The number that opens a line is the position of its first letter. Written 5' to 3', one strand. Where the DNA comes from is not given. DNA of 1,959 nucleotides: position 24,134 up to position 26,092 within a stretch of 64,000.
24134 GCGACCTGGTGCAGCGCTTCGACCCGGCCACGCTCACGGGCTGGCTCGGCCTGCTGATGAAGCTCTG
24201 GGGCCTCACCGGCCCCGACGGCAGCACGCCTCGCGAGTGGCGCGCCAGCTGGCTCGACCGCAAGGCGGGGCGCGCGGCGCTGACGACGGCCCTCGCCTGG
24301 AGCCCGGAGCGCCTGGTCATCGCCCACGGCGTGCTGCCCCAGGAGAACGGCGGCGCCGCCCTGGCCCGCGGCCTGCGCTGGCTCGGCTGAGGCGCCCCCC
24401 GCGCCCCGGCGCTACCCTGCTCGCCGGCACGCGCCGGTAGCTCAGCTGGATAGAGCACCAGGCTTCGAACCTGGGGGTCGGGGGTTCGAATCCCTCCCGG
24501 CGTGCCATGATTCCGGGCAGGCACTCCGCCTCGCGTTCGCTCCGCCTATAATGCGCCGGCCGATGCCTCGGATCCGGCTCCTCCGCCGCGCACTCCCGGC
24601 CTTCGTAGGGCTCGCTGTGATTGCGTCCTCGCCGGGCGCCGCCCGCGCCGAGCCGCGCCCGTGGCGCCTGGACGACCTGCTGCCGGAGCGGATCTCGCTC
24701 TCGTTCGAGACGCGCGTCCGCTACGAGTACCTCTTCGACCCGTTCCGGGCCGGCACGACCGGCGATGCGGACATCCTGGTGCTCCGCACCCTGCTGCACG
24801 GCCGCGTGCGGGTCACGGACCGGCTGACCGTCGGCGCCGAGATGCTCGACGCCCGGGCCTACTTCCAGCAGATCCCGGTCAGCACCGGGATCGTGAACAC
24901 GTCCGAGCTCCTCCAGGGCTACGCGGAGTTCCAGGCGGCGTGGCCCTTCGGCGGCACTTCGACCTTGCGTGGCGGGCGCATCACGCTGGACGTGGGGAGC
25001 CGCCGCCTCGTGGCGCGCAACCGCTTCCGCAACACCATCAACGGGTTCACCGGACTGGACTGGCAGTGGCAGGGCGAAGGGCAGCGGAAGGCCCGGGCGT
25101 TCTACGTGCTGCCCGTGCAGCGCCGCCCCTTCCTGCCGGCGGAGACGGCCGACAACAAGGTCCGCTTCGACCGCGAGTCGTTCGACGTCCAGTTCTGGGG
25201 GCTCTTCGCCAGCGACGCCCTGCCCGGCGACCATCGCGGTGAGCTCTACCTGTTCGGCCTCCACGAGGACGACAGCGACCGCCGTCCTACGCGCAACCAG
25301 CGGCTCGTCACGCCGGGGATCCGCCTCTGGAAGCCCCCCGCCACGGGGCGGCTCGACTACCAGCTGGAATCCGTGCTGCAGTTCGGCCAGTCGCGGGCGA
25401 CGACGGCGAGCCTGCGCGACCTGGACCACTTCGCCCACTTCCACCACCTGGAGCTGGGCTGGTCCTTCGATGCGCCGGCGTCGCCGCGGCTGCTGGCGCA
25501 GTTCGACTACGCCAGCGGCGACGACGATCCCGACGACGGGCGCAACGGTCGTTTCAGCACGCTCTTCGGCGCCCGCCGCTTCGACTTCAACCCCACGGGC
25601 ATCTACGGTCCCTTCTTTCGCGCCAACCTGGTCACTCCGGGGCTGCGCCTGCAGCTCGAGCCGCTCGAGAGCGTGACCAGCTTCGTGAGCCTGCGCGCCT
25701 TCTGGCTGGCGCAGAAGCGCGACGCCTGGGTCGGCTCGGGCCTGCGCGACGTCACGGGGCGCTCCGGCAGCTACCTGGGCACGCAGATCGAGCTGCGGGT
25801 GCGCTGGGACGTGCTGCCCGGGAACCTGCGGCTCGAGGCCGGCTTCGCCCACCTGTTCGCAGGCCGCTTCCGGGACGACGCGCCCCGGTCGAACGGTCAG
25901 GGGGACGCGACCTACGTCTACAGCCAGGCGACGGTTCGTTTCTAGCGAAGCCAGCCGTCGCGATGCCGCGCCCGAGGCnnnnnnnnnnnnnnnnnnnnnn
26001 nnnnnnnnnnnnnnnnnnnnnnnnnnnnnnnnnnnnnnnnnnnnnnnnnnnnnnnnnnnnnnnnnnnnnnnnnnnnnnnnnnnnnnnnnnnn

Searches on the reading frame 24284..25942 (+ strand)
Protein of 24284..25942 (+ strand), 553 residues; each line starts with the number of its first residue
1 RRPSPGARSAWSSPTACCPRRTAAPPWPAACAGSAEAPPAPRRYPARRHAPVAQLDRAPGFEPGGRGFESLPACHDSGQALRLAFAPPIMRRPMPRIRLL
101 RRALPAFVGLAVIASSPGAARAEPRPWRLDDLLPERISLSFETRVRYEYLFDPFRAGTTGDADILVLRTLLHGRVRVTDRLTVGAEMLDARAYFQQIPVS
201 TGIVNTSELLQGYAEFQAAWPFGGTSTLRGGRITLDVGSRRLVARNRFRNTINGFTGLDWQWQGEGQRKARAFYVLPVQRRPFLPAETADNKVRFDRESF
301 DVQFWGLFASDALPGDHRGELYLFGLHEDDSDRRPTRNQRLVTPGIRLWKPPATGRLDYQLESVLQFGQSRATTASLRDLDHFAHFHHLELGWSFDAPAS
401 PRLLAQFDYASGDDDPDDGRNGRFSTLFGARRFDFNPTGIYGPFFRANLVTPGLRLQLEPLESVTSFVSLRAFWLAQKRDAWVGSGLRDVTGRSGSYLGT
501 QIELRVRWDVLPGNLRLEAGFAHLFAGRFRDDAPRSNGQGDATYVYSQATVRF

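Call 31: search_protein_families(library=pfam, proteins=[window:24284-25942:+], max_evalue=0.00001)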
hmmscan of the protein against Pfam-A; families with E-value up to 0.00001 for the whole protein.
window:24284-25942:+ (553 aa): 1 family
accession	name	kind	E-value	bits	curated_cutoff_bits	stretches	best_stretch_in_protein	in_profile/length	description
PF13372.12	Alginate_exp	-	4.7e-49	167.7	25.2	1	137-536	3-387/395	Alginate export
